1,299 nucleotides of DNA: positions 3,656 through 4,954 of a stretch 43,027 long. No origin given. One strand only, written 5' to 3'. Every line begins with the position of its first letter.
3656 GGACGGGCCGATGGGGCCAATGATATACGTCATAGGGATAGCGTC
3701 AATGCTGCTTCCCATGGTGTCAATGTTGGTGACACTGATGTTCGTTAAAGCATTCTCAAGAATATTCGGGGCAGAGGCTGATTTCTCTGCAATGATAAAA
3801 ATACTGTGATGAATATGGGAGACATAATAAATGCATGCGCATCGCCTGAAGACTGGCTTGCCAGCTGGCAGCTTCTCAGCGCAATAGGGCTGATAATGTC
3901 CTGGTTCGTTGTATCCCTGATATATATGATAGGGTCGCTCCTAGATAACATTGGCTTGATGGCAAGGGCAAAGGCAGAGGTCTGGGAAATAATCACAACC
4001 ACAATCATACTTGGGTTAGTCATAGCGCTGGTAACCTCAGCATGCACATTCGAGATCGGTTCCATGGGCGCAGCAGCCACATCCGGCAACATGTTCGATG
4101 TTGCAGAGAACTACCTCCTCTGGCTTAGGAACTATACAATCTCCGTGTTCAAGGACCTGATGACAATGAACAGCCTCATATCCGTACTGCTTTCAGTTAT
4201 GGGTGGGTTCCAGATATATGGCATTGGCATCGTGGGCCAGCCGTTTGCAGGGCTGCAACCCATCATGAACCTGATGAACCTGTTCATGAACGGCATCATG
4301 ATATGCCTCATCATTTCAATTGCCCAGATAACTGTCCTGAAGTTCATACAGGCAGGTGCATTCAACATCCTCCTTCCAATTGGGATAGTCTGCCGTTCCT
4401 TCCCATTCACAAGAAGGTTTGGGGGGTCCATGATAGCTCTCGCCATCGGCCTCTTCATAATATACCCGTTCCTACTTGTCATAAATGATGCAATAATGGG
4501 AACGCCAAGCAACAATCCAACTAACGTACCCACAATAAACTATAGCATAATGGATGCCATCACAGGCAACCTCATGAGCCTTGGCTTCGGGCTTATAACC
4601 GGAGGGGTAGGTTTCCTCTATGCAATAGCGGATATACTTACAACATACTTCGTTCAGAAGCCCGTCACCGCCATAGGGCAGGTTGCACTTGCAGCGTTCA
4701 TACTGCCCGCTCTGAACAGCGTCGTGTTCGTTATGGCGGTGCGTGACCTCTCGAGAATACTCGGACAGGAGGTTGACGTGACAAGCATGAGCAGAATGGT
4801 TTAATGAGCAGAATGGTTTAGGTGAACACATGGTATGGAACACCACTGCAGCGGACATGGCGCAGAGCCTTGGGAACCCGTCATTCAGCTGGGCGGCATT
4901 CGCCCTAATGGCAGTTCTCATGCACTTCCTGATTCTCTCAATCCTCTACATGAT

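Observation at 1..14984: Candidate undescribed envelope system: seven paralogous membrane proteins, an anchored protein and two very large Cys-rich surface proteins in one coupled block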

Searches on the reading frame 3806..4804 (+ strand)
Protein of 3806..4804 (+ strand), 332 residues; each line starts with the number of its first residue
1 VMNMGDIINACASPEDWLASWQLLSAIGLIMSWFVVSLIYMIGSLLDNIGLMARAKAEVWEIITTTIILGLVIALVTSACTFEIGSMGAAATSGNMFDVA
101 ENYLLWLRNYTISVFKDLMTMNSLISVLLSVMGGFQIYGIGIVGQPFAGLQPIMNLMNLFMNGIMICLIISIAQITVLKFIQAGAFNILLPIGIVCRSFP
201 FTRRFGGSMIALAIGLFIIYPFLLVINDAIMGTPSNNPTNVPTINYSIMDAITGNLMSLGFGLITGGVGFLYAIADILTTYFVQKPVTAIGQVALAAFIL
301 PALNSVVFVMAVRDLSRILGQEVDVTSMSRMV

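Call 4: search_protein_families(library=pfam, proteins=[window:3806-4804:+], max_evalue=1)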
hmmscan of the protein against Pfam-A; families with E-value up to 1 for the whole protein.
window:3806-4804:+ (332 aa): 0 families

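Call 5: search_protein_families(library=ncbifam, proteins=[window:3806-4804:+], max_evalue=1)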
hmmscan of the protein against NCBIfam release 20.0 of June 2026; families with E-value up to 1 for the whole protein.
window:3806-4804:+ (332 aa): 0 families

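Call 8: find_homologous_proteins(query=window:3806-4804:+, max_evalue=0.001)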
Query window:3806-4804:+ (332 aa): 14 proteins with E <= 0.001 among 6008 candidates.
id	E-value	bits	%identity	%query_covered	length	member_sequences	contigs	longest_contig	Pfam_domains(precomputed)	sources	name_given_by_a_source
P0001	1.1e-202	690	100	99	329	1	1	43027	-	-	-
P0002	2.2e-141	489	67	99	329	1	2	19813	-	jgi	-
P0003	2.6e-141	489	67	99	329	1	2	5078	-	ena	-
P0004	1.5e-139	483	67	99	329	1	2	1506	-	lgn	-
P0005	8.1e-135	467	65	99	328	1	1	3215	-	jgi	jgi:hypothetical protein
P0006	1.3e-132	460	66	99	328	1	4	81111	-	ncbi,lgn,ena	-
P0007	4.4e-130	452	63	99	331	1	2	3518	-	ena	-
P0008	6.5e-125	435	63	98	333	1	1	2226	-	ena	-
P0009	2.8e-124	433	61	99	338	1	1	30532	-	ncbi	-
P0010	3.3e-91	324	47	99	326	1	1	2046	-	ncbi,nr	ncbi:MAG: hypothetical protein NT157_05150 [Candidatus Micrarchaeota archaeon]|nr:hypothetical prote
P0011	3.0e-81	291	44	98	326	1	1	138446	-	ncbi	-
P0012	3.4e-8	51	33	43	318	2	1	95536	-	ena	-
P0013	7.2e-8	50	33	43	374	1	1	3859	-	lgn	-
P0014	4.3e-6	44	25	87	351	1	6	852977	-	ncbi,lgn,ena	-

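Call 9: find_encoding_contigs(protein=P0006, flank=10000, max_places=3)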
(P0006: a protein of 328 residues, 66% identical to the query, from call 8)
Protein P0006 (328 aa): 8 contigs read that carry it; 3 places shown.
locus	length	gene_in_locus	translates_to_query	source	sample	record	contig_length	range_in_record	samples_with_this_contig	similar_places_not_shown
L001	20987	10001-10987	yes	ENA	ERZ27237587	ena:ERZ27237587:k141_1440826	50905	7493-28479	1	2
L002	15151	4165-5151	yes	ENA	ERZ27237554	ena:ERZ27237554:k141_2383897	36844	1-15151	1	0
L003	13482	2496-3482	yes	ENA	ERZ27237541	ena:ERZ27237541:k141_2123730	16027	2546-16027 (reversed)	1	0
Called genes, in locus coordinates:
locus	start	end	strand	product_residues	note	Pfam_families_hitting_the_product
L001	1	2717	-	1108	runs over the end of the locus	-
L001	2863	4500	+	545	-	PF01040:UbiA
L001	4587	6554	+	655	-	-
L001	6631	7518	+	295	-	-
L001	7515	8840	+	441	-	-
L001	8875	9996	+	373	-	-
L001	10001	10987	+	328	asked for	-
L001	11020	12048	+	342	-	-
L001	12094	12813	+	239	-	-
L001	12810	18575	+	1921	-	-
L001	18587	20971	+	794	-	-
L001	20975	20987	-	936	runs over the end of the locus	PF00270:DEAD, PF04851:ResIII, PF00271:Helicase_C, PF19306:WHD_Lhr (weak), PF08494:DEAD_assoc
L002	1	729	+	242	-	?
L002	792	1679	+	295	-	-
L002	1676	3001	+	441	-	-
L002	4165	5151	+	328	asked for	-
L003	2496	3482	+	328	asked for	-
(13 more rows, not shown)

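Call 10: find_encoding_contigs(protein=P0011, flank=10000, max_places=2)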
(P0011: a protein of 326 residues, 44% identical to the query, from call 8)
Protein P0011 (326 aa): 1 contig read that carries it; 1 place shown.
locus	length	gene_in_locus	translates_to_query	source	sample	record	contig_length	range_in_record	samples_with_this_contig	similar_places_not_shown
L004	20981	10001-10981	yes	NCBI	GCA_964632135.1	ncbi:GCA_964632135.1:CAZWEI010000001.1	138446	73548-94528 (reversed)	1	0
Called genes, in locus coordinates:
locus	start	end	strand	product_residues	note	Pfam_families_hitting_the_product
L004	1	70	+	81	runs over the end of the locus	-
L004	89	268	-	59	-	-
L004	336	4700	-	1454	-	-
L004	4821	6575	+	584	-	-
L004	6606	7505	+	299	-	-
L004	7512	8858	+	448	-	-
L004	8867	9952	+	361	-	-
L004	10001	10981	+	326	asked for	-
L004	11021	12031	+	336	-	-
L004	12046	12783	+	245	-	-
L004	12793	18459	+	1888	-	-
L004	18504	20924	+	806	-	-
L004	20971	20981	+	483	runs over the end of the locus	PF00158:Sigma54_activat (faint), PF00493:MCM (faint), PF01078:Mg_chelatase, PF05496:RuvB_N (faint), PF20030:bpMoxR (weak), PF00004:AAA (faint), PF07728:AAA_5 (weak)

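Call 11: find_encoding_contigs(protein=P0014, flank=10000, max_places=3)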
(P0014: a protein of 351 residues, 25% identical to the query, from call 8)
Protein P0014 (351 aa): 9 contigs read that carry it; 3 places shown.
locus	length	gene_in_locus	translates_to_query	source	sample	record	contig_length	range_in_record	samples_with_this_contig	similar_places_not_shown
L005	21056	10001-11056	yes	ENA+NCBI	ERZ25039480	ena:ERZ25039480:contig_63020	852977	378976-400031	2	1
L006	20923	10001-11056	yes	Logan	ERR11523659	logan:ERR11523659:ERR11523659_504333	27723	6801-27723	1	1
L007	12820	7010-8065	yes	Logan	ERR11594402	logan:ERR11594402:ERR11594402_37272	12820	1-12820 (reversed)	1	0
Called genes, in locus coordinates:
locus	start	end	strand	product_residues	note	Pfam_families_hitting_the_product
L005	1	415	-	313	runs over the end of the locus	PF02661:Fic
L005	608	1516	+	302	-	PF20030:bpMoxR, PF00004:AAA (weak), PF07726:AAA_3, PF07728:AAA_5, PF17863:AAA_lid_2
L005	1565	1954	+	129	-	-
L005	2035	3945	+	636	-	-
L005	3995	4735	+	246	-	PF13197:DUF4013 (faint)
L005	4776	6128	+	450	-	-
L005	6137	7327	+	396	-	-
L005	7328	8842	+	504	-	-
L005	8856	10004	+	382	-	-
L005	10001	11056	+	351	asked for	-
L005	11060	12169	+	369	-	-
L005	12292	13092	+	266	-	-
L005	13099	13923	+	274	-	-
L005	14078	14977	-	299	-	-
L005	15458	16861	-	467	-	-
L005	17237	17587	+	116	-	-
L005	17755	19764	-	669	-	-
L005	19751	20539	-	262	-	PF04414:tRNA_deacylase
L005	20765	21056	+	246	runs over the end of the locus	PF00705:PCNA_N, PF02747:PCNA_C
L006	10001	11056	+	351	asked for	-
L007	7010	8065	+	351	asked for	-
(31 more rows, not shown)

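Call 15: search_solved_structures(query=A2, max_evalue=10)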
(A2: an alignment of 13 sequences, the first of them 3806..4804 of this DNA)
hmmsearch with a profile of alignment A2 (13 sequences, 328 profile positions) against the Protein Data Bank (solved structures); distinct sequences matched with E-value up to 10: 13.
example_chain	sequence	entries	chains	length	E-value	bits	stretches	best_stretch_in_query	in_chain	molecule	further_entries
6rfa_A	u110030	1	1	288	0.0052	19.5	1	39-158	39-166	Sodium pumping rhodopsin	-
6ybz_A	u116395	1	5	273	0.0059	19.3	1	37-158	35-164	Sodium pumping rhodopsin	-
6yby_A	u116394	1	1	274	0.006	19.3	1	37-158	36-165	Sodium pumping rhodopsin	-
7q36_A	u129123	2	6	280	0.006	19.3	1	37-158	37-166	Sodium pumping rhodopsin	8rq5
6rf3_A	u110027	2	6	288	0.0062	19.2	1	37-158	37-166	Sodium pumping rhodopsin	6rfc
6rf4_A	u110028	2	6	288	0.0064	19.2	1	37-158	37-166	Sodium pumping rhodopsin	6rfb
4xtl_A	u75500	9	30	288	0.0064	19.2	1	37-158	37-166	Sodium pumping rhodopsin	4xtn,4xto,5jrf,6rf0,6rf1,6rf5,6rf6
6rex_A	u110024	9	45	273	0.0072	19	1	37-158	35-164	Sodium pumping rhodopsin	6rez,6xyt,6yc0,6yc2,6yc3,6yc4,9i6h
6yc1_A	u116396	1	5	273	0.008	18.9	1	39-158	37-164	Sodium pumping rhodopsin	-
3x3b_A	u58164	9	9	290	0.0082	18.8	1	37-158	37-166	Sodium pumping rhodopsin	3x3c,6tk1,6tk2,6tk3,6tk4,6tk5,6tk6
8cl8_A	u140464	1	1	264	0.0096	18.6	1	37-158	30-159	Sodium pumping rhodopsin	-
8cl7_A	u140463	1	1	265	0.0097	18.6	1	37-158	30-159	Sodium pumping rhodopsin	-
6yt4_A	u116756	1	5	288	0.0099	18.6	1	37-158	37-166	Sodium pumping rhodopsin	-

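Call 19: search_protein_families(library=pfam, proteins=[L001:4587-6554:+, L004:4821-6575:+, L005:1565-1954:+, L005:2035-3945:+, L005:3995-4735:+, L005:12292-13092:+, L005:13099-13923:+, L004:336-4700:-, L005:14078-14977:-, L005:15458-16861:-], max_evalue=0.1)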
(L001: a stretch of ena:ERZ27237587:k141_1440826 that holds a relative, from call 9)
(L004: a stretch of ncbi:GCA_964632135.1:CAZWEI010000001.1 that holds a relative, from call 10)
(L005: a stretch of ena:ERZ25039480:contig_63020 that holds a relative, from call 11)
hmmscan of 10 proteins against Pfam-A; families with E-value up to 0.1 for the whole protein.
L001:4587-6554:+ (655 aa): 0 families

L004:4821-6575:+ (584 aa): 0 families

L005:1565-1954:+ (129 aa): 0 families

L005:2035-3945:+ (636 aa): 0 families

L005:3995-4735:+ (246 aa): 1 family
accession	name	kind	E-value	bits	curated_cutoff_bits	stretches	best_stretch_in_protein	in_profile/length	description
PF13197.11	DUF4013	-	1.6e-05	25.3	26.9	2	121-207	79-167/168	Protein of unknown function (DUF4013)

L005:12292-13092:+ (266 aa): 1 family
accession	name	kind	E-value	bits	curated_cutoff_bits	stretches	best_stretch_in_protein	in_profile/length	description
PF00691.25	OmpA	-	0.028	15.2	27.2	1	187-231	32-72/98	OmpA family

L005:13099-13923:+ (274 aa): 0 families

L004:336-4700:- (1454 aa): 1 family
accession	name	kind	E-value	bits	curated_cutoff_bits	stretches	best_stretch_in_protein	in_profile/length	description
PF04576.20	Zein-binding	-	0.015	16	23.1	1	291-362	7-77/92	Zein-binding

L005:14078-14977:- (299 aa): 0 families

L005:15458-16861:- (467 aa): 3 families
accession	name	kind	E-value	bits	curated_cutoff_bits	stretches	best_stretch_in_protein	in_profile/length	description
PF13412.12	HTH_24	-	4.4e-05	23.4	21.9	1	111-145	9-43/48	Winged helix-turn-helix DNA-binding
PF13404.12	HTH_AsnC-type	-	0.0004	20.6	27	1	110-136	8-34/42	AsnC-type helix-turn-helix domain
PF01037.27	AsnC_trans_reg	-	0.0059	16.9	25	1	169-214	3-47/73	Lrp/AsnC ligand binding domain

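Call 20: find_homologous_proteins(query=A2, max_evalue=0.001)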
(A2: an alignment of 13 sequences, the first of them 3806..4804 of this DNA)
Query A2 (13 sequences) (332 aa, profile of the alignment): 15 proteins with E <= 0.001 among 8000 candidates.
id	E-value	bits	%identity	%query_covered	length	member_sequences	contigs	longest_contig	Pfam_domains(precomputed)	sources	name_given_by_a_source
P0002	2.0e-131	456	67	99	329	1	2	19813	-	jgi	-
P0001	4.6e-127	442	100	99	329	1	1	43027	-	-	-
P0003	8.7e-126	438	67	99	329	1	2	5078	-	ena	-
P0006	1.3e-124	434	66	99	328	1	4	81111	-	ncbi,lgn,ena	-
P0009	2.0e-123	430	61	99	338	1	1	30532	-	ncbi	-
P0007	3.0e-116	407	63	99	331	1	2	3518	-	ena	-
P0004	2.0e-113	397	67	99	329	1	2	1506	-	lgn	-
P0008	1.2e-111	391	63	98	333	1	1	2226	-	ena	-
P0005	1.1e-110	388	65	99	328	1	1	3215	-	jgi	jgi:hypothetical protein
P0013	1.8e-89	319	33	43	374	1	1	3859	-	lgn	-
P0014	2.1e-82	295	25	87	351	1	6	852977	-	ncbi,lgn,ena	-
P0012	1.1e-70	257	33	43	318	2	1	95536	-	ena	-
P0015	8.5e-63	231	25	87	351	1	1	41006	-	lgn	-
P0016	1.2e-49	188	31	44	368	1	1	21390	-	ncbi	-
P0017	3.8e-37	147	29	95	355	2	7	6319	-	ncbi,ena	-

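Call 21: search_protein_representatives(alignment_id=A2)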
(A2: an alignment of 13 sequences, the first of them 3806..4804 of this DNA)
Query: 13 sequences, 328 profile positions. Proteins with E-value up to 0.001 (for the whole library): 3100; up to 1e-10: 2615; up to 1e-30: 679. The best 150 are listed.
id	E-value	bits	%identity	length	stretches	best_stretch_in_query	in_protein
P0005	3.5e-111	388.2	-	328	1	3-328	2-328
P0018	1.8e-85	303.7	-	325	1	5-328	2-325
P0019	5.5e-81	289.0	-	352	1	6-328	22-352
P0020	1.3e-76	274.6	-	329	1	16-328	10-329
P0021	5.5e-76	272.5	-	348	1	4-328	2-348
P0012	3.5e-71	256.7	-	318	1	66-328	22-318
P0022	2.9e-69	250.4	-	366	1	10-328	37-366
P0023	4.6e-69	249.8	-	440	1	3-328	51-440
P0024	2.9e-64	234.0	-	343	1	9-328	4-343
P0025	1.2e-63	232.0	-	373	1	11-327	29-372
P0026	3.9e-59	217.2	-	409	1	14-328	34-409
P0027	1.8e-58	215.0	-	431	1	9-328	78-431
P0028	2.0e-57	211.5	-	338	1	11-328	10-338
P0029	3.4e-56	207.5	-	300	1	8-324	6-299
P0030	2.7e-55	204.5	-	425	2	11-241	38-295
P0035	1.5e-54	202.0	-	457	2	12-241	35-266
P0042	2.6e-52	194.7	-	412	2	17-243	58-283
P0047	1.3e-50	189.1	-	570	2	13-239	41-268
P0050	1.3e-49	185.8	-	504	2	13-240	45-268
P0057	1.0e-48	182.9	-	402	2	14-244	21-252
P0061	5.5e-48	180.5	-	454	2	7-241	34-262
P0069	3.3e-47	178.0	-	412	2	14-236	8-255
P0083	1.1e-45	172.9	-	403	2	14-241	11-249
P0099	7.9e-45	170.1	-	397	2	13-232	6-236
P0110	1.8e-44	169.0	-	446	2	15-268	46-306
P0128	2.4e-43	165.2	-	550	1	9-328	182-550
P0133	5.2e-43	164.2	-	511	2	9-246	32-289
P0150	5.3e-42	160.8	-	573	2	14-239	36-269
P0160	2.2e-41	158.8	-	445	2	141-327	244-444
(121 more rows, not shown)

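Call 22: list_cluster_members(proteins=[P0018, P0019, P0021, P0023, P0026, P0030, P0047, P0050, P0128, P0150])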
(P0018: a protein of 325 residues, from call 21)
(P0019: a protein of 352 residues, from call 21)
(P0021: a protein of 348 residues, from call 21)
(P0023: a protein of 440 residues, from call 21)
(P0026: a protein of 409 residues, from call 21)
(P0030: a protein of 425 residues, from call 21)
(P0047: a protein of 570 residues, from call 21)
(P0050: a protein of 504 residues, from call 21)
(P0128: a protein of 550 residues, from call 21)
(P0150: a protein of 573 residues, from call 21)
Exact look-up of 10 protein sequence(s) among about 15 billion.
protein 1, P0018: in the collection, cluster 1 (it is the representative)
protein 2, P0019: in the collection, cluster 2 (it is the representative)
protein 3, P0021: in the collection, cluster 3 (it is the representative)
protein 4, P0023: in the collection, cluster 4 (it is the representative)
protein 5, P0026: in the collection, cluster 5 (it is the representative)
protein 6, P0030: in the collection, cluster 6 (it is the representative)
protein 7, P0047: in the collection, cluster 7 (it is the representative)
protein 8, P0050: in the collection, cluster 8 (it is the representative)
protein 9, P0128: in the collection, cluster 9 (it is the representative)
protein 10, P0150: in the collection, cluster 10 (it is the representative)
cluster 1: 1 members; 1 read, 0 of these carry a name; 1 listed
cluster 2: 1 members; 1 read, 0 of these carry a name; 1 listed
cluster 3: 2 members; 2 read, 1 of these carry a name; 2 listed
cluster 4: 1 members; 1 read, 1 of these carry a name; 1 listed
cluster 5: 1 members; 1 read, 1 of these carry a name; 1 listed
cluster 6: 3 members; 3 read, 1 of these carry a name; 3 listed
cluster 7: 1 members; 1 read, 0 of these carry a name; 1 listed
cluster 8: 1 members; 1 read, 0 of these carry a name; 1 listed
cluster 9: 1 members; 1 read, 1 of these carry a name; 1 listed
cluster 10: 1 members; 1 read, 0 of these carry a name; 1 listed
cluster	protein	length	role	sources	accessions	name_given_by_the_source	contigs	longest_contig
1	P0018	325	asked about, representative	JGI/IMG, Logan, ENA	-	-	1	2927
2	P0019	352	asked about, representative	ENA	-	-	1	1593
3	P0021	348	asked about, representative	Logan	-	-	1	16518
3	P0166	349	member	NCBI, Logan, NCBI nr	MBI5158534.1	hypothetical protein HY992_00250 [Candidatus Micrarchaeota archaeon] | hypothetical protein [Candidatus Micrarchaeota archaeon]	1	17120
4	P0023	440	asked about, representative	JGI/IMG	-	hypothetical protein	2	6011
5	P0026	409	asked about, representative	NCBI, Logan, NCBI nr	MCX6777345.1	MAG: hypothetical protein NT157_00485 [Candidatus Micrarchaeota archaeon] | hypothetical protein [Candidatus Micrarchaeota archaeon]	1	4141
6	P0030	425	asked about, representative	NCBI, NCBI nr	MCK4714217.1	MAG: hypothetical protein KAT35_01475 [Candidatus Aenigmarchaeota archaeon] | hypothetical protein [Candidatus Aenigmarchaeota archaeon]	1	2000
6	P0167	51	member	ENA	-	-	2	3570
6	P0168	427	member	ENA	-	-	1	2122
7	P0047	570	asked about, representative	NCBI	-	-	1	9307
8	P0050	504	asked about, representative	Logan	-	-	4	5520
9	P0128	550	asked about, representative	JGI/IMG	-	hypothetical protein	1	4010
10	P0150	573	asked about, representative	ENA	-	-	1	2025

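Call 25: search_protein_families(library=pfam, alignment_id=A3, max_evalue=0.01)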
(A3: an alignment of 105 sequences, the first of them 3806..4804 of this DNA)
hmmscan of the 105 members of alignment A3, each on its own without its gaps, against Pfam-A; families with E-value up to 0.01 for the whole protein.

A. member 1, window:3806-4804:+ (332 aa): 0 families

B. families by the number of members that match (of 105 scanned): 9 families
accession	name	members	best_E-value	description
PF17761.7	DUF1016_N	1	0.00021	DUF1016 N-terminal domain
PF15420.11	Abhydrolase_9_N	1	0.00029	Alpha/beta-hydrolase family N-terminus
PF16391.11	DUF5000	1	0.0024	Domain of unknown function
PF12191.14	stn_TNFRSF12A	1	0.0028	Tumour necrosis factor receptor stn_TNFRSF12A_TNFR domain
PF11188.13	DUF2975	1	0.0033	Protein of unknown function (DUF2975)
PF11167.13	DUF2953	1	0.0051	Protein of unknown function (DUF2953)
PF12725.13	DUF3810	1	0.0086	Protein of unknown function (DUF3810)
PF16078.10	2-oxogl_dehyd_N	1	0.0093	2-oxoglutarate dehydrogenase N-terminus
PF04932.20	Wzy_C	1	0.0099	O-Antigen ligase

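Call 28: predict_structure(alignment_id=A3)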
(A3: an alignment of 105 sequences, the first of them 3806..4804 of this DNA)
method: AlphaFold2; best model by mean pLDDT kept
length: 332 residues; sequences in the alignment: 105
mean_pLDDT: 90.6   pTM: 0.85
mean pLDDT of the five models: 90.6, 89.6, 89.2, 88.9, 88.6
residues with pLDDT >= 90: 255; 70-90: 60; 50-70: 13; < 50: 4
segments of 3 or more residues with pLDDT < 50: 1-4
pLDDT, mean of each block of 10 residues (from residue 1): 60 80 94 96 98 97 95 93 80 86 96 96 95 95 94 96 98 96 93 94 93 96 95 84 81 90 90 90 93 97 96 92 69 56
secondary structure, 60 per line:
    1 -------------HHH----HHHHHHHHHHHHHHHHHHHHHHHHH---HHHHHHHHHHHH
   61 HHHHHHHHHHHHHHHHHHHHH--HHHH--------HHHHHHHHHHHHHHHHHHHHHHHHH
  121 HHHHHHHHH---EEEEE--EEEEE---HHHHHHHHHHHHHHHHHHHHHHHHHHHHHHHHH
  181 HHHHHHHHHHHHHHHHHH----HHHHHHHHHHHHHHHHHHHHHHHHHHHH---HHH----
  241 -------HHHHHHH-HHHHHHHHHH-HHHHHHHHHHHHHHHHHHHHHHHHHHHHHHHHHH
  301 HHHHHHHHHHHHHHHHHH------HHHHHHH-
elements in order: H21-45 H49-81 H84-87 H96-129 E133-137 E140-144 H148-198 H203-230 H248-254 H256-265 H267-318 H325-331

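Call 32: fold_search(model_id=the predicted structure, library=pdb)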
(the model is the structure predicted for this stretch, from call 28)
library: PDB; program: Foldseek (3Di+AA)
matches with E <= 10: 300; with E <= 0.001: 0
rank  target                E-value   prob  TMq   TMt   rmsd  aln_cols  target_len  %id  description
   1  6ig5_A                2.6e-01  0.25  0.18  0.14  28.1       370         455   12  Crystal structure of argininosuccinate lyase from Mycobacterium tuberculosis (released 2019-02-06)
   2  8xqo_R                3.1e-01  0.23  0.16  0.18  27.8       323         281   12  Structure of human class T GPCR TAS2R14-Gi complex with Aristolochic acid A. (released 2024-07-10)
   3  8xqn_R                4.0e-01  0.15  0.13  0.15  28.3       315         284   13  Structure of human class T GPCR TAS2R14-DNGi complex with Aristolochic acid A. (released 2024-07-10)
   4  3r6y_A                5.3e-01  0.20  0.19  0.17  24.2       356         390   12  Crystal structure of chymotrypsin-treated aspartase from Bacillus sp. YM55-1 (released 2011-07-13)
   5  7o3v_J                6.6e-01  0.23  0.20  0.24  13.7       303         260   14  Stalk complex structure (TrwJ/VirB5-TrwI/VirB6) from the fully-assembled R388 type IV secretion system determined by c (released 2022-06-22)
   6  3r6v_A                6.6e-01  0.16  0.18  0.14  23.7       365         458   13  Crystal structure of aspartase from Bacillus sp. YM55-1 with bound L-aspartate (released 2011-07-13)
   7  2fel_B                6.9e-01  0.11  0.15  0.15  23.8       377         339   13  3-carboxy-cis,cis-muconate lactonizing enzyme from Agrobacterium radiobacter S2 (released 2006-10-31)
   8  6z0c_C                7.2e-01  0.91  0.32  0.48   9.5       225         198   10  Structure of in silico modelled artificial Maquette-3 protein (released 2021-03-17)
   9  3r6v_D                7.2e-01  0.10  0.14  0.11  24.9       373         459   12  Crystal structure of aspartase from Bacillus sp. YM55-1 with bound L-aspartate (released 2011-07-13)
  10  6z0c_A                7.5e-01  0.90  0.32  0.48   9.4       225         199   10  Structure of in silico modelled artificial Maquette-3 protein (released 2021-03-17)
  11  7rtt_B                7.5e-01  0.16  0.22  0.20  16.8       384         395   14  Cryo-EM structure of a TTYH2 cis-dimer (released 2021-08-25)
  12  5owv_C                7.9e-01  0.09  0.14  0.10  24.6       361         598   12  An oligomerised bacterial dynamin pair provides a mechanism for the long-range sensing and tethering of membranes (released 2018-09-05)
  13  2fel_E                7.9e-01  0.08  0.14  0.14  23.6       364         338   13  3-carboxy-cis,cis-muconate lactonizing enzyme from Agrobacterium radiobacter S2 (released 2006-10-31)
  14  7p5c_A                8.6e-01  0.11  0.18  0.16  18.1       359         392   13  Cryo-EM structure of human TTYH3 in Ca2+ and GDN (released 2021-08-11)
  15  5oxf_C                8.6e-01  0.09  0.16  0.11  23.7       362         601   11  An oligomerised bacterial dynamin pair provides a mechanism for the long range sensing and tethering of membranes (released 2018-09-05)
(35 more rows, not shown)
